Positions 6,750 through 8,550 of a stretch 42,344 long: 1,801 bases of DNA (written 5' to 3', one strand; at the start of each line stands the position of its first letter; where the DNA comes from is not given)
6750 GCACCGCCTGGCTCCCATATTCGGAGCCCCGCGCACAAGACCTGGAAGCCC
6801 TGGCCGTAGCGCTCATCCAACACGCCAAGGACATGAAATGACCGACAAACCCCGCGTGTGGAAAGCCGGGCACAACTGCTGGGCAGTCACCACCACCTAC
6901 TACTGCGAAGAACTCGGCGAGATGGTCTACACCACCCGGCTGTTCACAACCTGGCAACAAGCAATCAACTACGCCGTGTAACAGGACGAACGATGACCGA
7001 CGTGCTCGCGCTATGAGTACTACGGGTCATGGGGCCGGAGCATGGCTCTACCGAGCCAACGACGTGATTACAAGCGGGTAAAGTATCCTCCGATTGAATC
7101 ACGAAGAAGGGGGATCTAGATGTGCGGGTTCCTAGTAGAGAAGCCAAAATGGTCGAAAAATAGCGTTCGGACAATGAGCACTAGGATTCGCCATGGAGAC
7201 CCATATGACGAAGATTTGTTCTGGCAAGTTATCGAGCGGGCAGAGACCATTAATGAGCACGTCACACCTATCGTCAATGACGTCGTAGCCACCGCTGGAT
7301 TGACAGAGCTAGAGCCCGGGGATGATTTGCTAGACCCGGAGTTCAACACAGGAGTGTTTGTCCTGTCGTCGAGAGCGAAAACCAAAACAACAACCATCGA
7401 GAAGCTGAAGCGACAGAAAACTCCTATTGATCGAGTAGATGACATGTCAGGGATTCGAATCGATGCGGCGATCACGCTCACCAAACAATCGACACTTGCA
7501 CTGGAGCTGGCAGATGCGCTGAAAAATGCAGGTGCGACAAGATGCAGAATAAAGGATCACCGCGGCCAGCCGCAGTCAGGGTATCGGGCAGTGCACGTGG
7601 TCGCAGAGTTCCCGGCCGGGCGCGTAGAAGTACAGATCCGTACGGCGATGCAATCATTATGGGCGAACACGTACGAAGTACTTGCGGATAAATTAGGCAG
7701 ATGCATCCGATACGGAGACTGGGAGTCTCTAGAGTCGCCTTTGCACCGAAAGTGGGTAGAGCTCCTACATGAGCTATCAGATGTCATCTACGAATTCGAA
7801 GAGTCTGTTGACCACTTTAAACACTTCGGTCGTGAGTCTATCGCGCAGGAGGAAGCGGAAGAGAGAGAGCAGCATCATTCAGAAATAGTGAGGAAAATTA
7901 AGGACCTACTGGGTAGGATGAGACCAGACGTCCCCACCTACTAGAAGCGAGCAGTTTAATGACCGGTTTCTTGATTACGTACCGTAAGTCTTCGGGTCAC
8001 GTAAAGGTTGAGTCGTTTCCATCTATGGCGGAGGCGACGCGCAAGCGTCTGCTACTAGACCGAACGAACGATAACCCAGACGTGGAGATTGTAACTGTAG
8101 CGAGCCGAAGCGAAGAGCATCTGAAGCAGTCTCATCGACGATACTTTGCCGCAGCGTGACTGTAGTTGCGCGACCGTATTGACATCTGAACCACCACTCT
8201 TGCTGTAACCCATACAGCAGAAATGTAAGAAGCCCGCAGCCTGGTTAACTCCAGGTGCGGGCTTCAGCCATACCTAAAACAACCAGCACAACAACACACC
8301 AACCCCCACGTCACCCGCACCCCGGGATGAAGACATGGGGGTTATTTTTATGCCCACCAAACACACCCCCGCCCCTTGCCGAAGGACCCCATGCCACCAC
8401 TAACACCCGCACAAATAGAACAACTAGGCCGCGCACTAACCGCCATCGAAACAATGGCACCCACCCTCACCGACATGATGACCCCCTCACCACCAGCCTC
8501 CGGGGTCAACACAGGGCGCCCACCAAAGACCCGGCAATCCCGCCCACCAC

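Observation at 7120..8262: Low-GC island with a RelA/SpoT-type alarmone synthetase and a small partner gene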

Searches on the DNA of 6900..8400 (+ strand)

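Call 8: search_dna_similar(query=window:6900-8400:+, collection=phages, mode=near, max_rows=30)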
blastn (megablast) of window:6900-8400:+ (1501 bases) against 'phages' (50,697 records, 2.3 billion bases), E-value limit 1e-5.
No match.

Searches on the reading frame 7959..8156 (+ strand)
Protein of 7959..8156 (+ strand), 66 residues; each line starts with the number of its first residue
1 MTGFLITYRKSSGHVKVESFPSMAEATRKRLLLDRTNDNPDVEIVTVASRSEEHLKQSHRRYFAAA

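Call 4: search_protein_families(library=pfam, proteins=[window:7959-8156:+], max_evalue=1)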
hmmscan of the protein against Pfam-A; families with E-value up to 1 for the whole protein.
window:7959-8156:+ (66 aa): 0 families

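Call 5: search_protein_families(library=padloc, proteins=[window:7959-8156:+], max_evalue=1)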
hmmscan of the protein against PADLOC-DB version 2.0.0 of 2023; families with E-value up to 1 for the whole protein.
window:7959-8156:+ (66 aa): 1 family
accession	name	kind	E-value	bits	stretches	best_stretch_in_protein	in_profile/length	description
PDLC04999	PDC-S33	-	4e-06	24.5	1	4-64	266-329/349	-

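Call 6: search_protein_families(library=phrogs, proteins=[window:7959-8156:+], max_evalue=1)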
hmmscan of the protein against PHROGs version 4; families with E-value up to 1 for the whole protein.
window:7959-8156:+ (66 aa): 1 family
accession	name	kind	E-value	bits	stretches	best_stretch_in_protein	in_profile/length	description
phrog_22117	-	unknown function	3.1e-27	95.4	1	1-66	1-66/66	-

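Call 7: search_protein_families(library=ncbifam, proteins=[window:7959-8156:+], max_evalue=1)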
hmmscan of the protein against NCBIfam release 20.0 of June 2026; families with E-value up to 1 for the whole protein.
window:7959-8156:+ (66 aa): 1 family
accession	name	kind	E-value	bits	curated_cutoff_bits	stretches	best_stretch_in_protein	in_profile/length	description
NF010250.0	PRK13696.1-2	equivalog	0.11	12.6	118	1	15-59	16-59/75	hypothetical protein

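Call 21: search_solved_structures(query=window:7959-8156:+, max_evalue=10, show_alignments=2)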
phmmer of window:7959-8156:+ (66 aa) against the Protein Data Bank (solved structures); distinct sequences matched with E-value up to 10: 0.

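Call 33: find_homologous_proteins(query=window:7959-8156:+)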
Query window:7959-8156:+ (66 aa): 4 proteins with E <= 0.001 among 4 candidates.
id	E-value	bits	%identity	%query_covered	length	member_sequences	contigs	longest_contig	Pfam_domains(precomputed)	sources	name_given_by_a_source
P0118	3.9e-32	126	94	98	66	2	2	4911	-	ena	-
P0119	5.0e-32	125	92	100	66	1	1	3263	-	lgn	-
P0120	7.9e-30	118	89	100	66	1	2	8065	-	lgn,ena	-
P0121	1.6e-29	117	89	100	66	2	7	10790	-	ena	-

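Call 48: search_protein_representatives(alignment_id=A4)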
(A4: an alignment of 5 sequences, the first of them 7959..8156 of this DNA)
Query: 5 sequences, 66 profile positions. Proteins with E-value up to 0.001 (for the whole library): 180; up to 1e-10: 22; up to 1e-30: 1. The best 150 are listed.
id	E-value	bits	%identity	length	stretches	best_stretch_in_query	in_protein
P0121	8.5e-43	160.3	-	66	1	1-66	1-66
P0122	1.2e-20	89.3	-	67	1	1-65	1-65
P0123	1.5e-20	89.0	-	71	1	3-64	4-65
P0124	2.5e-20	88.3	-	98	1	1-66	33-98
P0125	7.0e-19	83.7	-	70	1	1-65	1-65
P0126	9.5e-18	80.0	-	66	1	1-66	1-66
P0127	1.6e-17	79.3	-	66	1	1-66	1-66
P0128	1.2e-16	76.5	-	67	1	1-66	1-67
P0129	4.8e-15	71.4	-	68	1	1-64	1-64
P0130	1.6e-13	66.5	-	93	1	1-65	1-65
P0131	1.9e-13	66.3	-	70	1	1-65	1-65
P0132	2.3e-13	66.0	-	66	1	1-66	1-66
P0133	6.0e-13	64.7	-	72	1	1-63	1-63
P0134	6.9e-13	64.5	-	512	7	8-34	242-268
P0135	9.4e-13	64.0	-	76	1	3-64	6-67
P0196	4.4e-06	42.7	-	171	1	18-64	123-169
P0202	7.2e-06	42.0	-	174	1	3-64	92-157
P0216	2.1e-05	40.5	-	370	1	3-64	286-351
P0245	1.1e-04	38.2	-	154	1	3-63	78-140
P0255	1.8e-04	37.5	-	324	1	3-65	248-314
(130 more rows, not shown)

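Call 50: search_solved_structures(query=P0216, max_evalue=0.001, show_alignments=1)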
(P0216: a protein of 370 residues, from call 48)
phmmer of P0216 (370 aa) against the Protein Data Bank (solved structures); distinct sequences matched with E-value up to 0.001: 0.

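Call 51: search_protein_families(library=pfam, proteins=[P0216, P0255, P0134, P0196, P0202, P0245], max_evalue=0.01)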
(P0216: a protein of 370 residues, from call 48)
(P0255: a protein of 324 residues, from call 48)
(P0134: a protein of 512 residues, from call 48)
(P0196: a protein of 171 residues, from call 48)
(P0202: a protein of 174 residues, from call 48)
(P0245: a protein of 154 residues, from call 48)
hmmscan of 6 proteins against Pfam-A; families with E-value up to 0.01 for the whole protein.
P0216 (370 aa): 1 family
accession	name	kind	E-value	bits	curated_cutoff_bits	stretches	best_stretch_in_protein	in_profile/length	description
PF04607.23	RelA_SpoT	-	7.8e-13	49.1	27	1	58-153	2-99/113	Region found in RelA / SpoT proteins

P0255 (324 aa): 1 family
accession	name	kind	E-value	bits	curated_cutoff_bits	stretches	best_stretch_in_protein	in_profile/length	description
PF04607.23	RelA_SpoT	-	3.2e-13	50.4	27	1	23-121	2-99/113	Region found in RelA / SpoT proteins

P0134 (512 aa): 0 families

P0196 (171 aa): 0 families

P0202 (174 aa): 0 families

P0245 (154 aa): 0 families

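Call 56: search_solved_structures(query=A7, max_evalue=10, show_alignments=3)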
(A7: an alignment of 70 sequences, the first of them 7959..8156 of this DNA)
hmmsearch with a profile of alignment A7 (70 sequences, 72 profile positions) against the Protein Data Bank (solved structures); distinct sequences matched with E-value up to 10: 8.
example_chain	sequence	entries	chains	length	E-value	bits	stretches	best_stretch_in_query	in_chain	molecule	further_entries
2pd2_A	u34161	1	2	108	0.071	16.3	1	15-58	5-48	Hypothetical protein ST0148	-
9tls_A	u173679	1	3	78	0.24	14.6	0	28-49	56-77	Sc-apCC-2-KLHL20-3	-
6ha8_V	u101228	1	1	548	0.3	14.3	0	51-68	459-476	Nucleotide-binding protein ExpZ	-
9tln_A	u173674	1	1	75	1.2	12.4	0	27-49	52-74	Sc-apCC-2-BCL-xL-2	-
6m6u_A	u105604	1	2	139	1.3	12.3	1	36-56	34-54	Toxin-antitoxin system antitoxin MntA family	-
5yep_A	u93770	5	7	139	2.3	11.5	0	36-56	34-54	Toxin-antitoxin system antidote Mnt family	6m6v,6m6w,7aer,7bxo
4ypc_A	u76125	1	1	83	3.7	10.8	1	9-55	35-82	Vimentin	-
9tlt_A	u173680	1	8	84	5.2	10.4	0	17-49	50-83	Sc-apCC-2-KLHL20-4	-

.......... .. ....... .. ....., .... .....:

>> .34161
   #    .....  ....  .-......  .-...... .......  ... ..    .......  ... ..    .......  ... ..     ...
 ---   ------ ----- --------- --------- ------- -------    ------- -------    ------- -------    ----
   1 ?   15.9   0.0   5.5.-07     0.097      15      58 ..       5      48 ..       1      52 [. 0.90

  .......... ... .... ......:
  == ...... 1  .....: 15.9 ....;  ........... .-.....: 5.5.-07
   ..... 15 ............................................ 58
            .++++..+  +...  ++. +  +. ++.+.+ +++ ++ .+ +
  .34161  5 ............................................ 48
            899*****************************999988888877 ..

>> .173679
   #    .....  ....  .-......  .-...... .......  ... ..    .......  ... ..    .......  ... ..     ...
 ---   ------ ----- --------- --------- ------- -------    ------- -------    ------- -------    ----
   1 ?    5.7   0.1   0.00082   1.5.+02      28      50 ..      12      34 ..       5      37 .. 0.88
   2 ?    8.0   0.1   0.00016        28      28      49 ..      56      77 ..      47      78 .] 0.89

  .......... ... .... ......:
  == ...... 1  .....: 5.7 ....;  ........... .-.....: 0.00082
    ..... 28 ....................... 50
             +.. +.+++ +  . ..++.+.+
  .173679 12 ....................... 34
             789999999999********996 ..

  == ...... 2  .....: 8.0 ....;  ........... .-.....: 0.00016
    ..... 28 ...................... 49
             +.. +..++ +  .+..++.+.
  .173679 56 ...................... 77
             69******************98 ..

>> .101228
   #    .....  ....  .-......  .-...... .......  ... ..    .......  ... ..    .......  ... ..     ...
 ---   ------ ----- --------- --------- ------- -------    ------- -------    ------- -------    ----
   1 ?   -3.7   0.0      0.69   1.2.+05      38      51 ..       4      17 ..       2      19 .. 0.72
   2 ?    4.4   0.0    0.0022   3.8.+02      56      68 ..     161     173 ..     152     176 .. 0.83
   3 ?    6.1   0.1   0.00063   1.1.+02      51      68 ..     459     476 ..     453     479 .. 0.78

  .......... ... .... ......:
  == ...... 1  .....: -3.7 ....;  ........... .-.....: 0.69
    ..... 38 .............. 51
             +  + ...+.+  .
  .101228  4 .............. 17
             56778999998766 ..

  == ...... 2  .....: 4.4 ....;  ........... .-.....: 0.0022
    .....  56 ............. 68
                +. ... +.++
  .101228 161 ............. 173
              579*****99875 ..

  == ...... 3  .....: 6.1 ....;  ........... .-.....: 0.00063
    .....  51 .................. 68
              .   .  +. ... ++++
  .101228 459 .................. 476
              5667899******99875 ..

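Call 62: predict_structure(alignment_id=A7)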
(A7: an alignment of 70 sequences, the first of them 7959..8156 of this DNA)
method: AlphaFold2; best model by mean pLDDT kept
length: 66 residues; sequences in the alignment: 70
mean_pLDDT: 93.7   pTM: 0.79
mean pLDDT of the five models: 93.7, 91.4, 90.3, 88.3, 88.1
residues with pLDDT >= 90: 61; 70-90: 4; 50-70: 1; < 50: 0
segments of 3 or more residues with pLDDT < 50: none
pLDDT, mean of each block of 10 residues (from residue 1): 95 95 97 93 96 94 81
secondary structure, 60 per line:
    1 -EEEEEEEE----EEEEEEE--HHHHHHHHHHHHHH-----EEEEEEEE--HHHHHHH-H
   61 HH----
elements in order: E2-9 E14-20 H23-36 E42-49 H52-58
